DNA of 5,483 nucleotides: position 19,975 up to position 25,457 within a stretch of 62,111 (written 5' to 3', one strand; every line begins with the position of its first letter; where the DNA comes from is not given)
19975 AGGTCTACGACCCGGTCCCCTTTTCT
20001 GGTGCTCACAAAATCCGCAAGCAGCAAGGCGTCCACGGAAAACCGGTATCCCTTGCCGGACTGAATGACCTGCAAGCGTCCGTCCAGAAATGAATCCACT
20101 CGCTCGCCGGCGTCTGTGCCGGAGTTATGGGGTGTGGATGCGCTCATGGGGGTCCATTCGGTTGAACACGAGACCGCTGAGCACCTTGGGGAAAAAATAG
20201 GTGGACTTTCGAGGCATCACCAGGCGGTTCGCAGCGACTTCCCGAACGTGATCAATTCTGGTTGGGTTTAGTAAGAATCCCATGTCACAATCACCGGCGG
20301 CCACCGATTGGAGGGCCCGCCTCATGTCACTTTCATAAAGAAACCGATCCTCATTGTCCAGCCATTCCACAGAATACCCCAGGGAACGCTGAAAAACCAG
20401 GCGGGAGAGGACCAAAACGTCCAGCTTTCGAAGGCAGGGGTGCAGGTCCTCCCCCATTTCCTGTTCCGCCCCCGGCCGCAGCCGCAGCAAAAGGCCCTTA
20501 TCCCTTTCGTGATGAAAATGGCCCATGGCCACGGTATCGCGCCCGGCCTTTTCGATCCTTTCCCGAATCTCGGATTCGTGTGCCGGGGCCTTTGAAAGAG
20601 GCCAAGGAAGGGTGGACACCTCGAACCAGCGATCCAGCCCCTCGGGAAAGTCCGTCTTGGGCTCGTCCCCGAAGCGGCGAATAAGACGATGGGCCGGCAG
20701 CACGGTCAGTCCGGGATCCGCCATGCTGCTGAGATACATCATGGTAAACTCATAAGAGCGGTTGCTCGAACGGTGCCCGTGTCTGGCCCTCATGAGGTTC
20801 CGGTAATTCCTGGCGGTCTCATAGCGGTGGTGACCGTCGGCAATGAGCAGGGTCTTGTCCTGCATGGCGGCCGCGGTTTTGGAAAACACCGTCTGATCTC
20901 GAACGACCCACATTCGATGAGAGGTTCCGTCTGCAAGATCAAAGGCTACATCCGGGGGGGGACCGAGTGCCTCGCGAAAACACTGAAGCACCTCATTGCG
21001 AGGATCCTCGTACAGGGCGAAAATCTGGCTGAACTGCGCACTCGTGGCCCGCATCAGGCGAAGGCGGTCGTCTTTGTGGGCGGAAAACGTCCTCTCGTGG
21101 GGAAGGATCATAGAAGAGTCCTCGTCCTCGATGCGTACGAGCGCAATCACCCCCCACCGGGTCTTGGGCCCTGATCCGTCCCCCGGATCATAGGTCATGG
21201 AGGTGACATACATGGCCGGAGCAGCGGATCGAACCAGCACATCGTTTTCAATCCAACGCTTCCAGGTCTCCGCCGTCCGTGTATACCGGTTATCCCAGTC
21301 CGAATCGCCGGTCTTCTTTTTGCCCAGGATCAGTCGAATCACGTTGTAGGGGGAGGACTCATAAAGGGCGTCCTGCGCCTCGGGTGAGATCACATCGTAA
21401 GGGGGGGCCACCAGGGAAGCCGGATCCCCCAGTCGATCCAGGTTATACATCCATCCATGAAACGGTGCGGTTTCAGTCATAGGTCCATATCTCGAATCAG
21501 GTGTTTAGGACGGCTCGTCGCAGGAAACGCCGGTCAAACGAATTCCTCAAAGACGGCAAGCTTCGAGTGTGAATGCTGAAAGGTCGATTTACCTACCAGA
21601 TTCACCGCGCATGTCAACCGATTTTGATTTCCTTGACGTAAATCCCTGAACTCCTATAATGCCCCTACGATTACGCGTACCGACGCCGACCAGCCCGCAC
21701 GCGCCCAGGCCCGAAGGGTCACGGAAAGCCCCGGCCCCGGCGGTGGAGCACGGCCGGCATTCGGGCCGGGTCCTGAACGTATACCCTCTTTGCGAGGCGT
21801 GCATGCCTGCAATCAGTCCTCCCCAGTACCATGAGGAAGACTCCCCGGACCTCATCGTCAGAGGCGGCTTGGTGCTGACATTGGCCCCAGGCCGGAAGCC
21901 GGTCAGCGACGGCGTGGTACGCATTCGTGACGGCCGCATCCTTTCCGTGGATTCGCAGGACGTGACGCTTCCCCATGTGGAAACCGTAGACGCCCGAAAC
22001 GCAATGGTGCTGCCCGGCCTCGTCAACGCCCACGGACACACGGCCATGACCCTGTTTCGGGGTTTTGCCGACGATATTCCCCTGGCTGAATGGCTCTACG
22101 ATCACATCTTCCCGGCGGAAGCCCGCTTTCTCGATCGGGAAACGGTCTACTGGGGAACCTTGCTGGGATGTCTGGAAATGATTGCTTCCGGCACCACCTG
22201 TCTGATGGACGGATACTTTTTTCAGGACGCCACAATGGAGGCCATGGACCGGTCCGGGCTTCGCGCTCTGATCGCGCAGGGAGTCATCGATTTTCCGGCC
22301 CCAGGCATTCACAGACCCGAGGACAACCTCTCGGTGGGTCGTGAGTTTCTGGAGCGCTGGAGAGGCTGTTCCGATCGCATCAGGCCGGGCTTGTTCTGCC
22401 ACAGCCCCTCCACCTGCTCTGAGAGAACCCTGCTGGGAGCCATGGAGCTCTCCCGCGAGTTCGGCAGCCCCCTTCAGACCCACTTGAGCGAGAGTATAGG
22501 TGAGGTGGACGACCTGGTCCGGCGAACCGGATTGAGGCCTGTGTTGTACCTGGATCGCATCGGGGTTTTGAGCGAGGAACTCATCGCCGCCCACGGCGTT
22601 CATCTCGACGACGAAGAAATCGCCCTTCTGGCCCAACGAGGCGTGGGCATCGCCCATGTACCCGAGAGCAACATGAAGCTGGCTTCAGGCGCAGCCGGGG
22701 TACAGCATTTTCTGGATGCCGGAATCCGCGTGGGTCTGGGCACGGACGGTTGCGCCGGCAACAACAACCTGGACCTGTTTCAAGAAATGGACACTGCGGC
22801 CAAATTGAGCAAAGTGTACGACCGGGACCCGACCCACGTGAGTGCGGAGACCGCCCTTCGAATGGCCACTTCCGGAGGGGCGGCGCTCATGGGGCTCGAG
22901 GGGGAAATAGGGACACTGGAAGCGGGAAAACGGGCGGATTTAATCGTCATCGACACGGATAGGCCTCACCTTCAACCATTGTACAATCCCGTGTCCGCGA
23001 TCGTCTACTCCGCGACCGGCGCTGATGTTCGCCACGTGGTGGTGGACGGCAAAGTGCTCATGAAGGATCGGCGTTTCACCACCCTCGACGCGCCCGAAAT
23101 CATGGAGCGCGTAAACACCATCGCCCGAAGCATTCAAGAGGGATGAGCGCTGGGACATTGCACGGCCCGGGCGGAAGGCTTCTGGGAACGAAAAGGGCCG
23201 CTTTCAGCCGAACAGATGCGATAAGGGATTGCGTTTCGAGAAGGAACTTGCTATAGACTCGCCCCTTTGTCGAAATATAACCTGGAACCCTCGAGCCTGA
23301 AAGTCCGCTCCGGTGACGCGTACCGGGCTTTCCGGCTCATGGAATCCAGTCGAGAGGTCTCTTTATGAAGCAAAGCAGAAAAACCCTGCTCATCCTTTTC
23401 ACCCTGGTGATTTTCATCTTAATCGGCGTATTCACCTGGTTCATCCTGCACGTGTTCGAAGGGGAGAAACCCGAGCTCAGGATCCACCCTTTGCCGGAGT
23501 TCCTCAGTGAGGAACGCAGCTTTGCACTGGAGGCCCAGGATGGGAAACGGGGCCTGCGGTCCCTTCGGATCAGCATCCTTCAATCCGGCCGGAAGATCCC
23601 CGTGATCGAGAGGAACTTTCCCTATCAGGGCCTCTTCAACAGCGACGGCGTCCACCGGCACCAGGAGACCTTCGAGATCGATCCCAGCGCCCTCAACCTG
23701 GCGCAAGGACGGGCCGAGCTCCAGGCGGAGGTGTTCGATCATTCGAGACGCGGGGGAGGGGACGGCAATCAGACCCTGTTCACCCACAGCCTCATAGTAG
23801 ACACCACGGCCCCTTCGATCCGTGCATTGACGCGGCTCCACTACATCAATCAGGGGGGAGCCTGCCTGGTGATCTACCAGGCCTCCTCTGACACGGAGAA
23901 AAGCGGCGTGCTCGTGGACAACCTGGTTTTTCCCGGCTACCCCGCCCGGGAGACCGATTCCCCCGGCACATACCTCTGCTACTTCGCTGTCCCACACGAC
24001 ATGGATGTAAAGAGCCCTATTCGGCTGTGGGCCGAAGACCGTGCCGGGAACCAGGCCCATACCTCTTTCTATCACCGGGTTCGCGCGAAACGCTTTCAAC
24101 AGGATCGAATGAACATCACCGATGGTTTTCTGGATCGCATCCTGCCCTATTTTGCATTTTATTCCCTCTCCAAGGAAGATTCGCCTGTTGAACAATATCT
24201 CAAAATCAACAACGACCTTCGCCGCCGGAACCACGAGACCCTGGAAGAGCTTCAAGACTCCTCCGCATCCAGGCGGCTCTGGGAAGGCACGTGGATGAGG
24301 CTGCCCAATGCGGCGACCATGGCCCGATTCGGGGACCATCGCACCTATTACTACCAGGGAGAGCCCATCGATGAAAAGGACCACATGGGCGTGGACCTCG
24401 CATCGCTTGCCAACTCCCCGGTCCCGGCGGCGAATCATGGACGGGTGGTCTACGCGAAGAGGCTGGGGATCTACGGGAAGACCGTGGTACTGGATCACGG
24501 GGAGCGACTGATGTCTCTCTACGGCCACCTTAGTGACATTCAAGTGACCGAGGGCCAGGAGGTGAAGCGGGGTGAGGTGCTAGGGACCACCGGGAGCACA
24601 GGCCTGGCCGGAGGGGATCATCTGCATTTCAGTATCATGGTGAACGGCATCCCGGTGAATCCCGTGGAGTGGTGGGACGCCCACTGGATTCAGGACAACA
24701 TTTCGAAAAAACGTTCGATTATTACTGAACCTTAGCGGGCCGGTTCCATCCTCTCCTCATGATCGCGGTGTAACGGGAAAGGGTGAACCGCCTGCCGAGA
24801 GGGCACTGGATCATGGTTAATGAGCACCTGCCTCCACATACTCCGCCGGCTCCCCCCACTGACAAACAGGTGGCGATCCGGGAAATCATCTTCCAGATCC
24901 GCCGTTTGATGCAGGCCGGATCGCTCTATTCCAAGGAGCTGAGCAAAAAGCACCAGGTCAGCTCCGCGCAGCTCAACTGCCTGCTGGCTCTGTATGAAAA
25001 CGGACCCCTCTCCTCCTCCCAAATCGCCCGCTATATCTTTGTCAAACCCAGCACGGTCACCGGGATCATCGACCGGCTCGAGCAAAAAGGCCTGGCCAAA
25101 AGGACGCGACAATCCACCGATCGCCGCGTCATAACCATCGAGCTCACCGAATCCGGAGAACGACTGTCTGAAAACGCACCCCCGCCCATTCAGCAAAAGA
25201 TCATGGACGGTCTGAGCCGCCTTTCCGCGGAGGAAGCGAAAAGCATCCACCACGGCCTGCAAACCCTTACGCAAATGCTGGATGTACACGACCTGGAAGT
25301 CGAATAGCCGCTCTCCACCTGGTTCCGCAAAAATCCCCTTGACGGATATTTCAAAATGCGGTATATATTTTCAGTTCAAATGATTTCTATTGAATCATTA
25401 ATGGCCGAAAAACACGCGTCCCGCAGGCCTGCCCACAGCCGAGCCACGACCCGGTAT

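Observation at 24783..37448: MarR-headed same-strand cluster of nitrogen/amide-handling enzymes with no pathway I can assign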

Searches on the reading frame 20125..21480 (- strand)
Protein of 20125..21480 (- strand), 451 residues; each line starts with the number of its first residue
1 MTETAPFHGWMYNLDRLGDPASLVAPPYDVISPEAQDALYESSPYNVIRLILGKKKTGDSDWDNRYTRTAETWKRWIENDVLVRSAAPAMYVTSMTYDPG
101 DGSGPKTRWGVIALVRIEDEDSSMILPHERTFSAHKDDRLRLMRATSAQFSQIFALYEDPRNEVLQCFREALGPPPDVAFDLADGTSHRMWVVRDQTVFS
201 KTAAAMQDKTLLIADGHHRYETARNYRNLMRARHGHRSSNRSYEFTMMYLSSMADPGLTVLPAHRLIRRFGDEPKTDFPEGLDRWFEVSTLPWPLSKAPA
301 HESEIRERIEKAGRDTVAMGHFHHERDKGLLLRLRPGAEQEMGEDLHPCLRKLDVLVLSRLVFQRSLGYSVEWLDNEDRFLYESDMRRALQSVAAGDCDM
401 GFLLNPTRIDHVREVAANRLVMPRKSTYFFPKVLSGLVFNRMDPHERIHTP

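Call 15: search_protein_families(library=pfam, proteins=[window:20125-21480:-], max_evalue=0.00001)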
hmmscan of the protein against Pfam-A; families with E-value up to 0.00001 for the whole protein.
window:20125-21480:- (451 aa): 1 family
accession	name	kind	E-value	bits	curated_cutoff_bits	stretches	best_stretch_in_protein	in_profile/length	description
PF06245.16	DUF1015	-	8.4e-80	268.5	25.8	1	5-307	2-285/325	Protein of unknown function (DUF1015)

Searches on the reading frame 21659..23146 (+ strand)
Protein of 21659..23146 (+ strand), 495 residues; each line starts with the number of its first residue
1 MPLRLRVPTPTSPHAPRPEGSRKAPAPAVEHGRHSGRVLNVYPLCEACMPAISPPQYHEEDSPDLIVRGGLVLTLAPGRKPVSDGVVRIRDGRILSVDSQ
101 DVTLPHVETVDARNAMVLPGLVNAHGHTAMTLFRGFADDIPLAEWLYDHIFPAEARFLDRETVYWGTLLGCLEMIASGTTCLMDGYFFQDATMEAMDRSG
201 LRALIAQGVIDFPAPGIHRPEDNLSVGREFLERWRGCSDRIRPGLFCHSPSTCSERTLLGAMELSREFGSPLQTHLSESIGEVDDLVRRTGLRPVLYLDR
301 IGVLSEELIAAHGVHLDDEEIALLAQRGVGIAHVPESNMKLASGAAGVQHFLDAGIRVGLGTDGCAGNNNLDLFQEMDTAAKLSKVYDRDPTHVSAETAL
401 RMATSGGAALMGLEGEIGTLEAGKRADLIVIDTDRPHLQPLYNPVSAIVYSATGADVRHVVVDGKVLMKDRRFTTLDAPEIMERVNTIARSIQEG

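Call 15: search_protein_families(library=pfam, proteins=[window:21659-23146:+], max_evalue=0.00001)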
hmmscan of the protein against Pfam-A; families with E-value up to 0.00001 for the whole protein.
window:21659-23146:+ (495 aa): 2 families
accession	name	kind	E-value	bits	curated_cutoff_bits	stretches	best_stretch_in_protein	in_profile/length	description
PF01979.26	Amidohydro_1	-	3.6e-68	230.8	25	1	116-466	1-344/345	Amidohydrolase family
PF07969.17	Amidohydro_3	-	4.5e-23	82.9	29.7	1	322-467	322-471/472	Amidohydrolase family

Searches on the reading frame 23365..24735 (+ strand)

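Call 15: search_protein_families(library=pfam, proteins=[window:23365-24735:+], max_evalue=0.00001)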
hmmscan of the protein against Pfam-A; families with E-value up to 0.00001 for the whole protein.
window:23365-24735:+ (456 aa): 1 family
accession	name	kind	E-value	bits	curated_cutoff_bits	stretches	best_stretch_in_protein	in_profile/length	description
PF01551.29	Peptidase_M23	-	4e-30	104.3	28.7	1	339-433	2-96/96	Peptidase family M23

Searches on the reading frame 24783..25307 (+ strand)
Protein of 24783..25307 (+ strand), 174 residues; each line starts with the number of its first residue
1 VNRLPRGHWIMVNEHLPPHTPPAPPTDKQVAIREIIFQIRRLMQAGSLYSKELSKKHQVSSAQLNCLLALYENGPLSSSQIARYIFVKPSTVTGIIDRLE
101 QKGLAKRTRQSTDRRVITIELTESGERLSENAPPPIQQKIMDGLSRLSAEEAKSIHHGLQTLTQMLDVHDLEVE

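Call 4: search_protein_families(library=pfam, proteins=[window:24783-25307:+], max_evalue=0.01)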
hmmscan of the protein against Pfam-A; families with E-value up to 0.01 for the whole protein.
window:24783-25307:+ (174 aa): 15 families
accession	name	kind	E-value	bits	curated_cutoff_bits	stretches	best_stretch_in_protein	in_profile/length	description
PF01047.28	MarR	-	1.4e-17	63.8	24.6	1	60-116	2-58/59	MarR family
PF12802.13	MarR_2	-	1.2e-13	51.4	27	1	57-115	1-60/61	MarR family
PF22381.2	Staph_reg_Sar_Rot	-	8.3e-11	42.3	27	1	50-130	3-83/85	Transcriptional regulator SarA/Rot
PF13814.12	Replic_Relax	-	1.5e-05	25.6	25.3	1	69-145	3-88/191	Replication-relaxation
PF13463.12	HTH_27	-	1.5e-05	25.6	22.2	1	70-125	12-68/68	Winged helix DNA-binding domain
PF13412.12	HTH_24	-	2.1e-05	24.4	21.9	1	67-104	9-46/48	Winged helix-turn-helix DNA-binding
PF01978.25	TrmB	-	6.2e-05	23.2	25.6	1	56-111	3-58/68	Sugar-specific transcriptional regulator TrmB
PF01325.25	Fe_dep_repress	-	8.5e-05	23.1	26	1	72-106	19-53/60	Iron dependent repressor, N-terminal DNA binding domain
PF03965.22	Penicillinase_R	-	0.00096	19.9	22.6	1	60-110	2-56/115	Penicillinase repressor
PF13545.12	HTH_Crp_2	-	0.0016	18.8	27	1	75-118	22-60/70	Crp-like helix-turn-helix domain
PF09012.17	FeoC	-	0.0048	17.5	21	0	70-110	9-49/69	FeoC like transcriptional regulator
PF13551.12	HTH_29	-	0.0066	17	28.1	0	66-106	4-43/64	Winged helix-turn helix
PF13384.12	HTH_23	-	0.0068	16.6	24.6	0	76-105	18-47/50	Homeodomain-like domain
PF01022.26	HTH_5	-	0.0087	16.4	22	0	63-105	4-45/47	Bacterial regulatory protein, arsR family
PF19187.6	HTH_PafC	-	0.0095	16.2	32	0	73-171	16-103/115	PafC helix-turn-helix domain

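Call 5: search_protein_families(library=ncbifam, proteins=[window:24783-25307:+], max_evalue=0.01)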
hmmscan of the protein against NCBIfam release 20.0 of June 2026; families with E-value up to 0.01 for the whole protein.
window:24783-25307:+ (174 aa): 20 families
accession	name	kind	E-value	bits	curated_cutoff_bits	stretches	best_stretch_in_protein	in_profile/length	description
NF050133.1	TransRegFabT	equivalog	8.1e-13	48.8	200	1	56-167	24-135/138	fatty acid biosynthesis transcriptional regulator FabT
TIGR02337.1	HpaR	equivalog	1.7e-12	47.3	121.2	1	55-159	22-126/130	homoprotocatechuate degradation operon regulator HpaR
NF052438.1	TransRegRv0880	equivalog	7.4e-12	45.3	220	1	56-167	29-140/143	Rv0880 family HTH-type transcriptional regulator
NF052638.1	TransRegOhrRVib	equivalog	1.6e-10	40.9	200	1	56-133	32-109/141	transcriptional regulator OhrR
NF041230.1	BagL_FevM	exception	3.2e-10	40.2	230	1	36-129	17-109/145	MarR family transcriptional regulator BagL/FevM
NF053777.1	Saro0803TransReg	equivalog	5.4e-10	39.1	200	1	32-157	7-133/140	Saro_0803 family transcriptional regulator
NF045593.1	bilirub_TF_BilQ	equivalog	1.3e-08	34.6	125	1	37-163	6-132/135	bilirubin utilization transcriptional regulator BilQ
NF002926.0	PRK03573.1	equivalog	1.8e-07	31.1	120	1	77-163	48-134/144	transcriptional regulator SlyA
NF008122.0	PRK10870.1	equivalog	3.8e-07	30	157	1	90-167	86-163/176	transcriptional repressor MprA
NF008565.1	PRK11512.1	equivalog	6.5e-07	29.5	240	1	57-160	36-140/144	multiple antibiotic resistance transcriptional regulator MarR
NF038251.1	AdcR_fam_Zn_TF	equivalog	8.8e-07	29.3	175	1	66-131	40-105/143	zinc-dependent MarR family transcriptional regulator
NF053814.1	teico_TcaR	equivalog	1e-06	28.9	170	1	51-164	28-143/151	MarR family transcriptional regulator TcaR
TIGR01889.1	Staph_reg_Sar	paralog_domain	1.5e-06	28.5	62.6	1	50-124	14-92/109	staphylococcal accessory regulator family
TIGR04472.1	reg_rSAM_mob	hypoth_equivalog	2e-05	24.7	240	1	48-131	16-101/141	radical SAM mobile pair system MarR family transcriptional regulator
NF010349.0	PRK13777.1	equivalog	4.3e-05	22.9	153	1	69-128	54-113/190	HTH-type transcriptional regulator Hpr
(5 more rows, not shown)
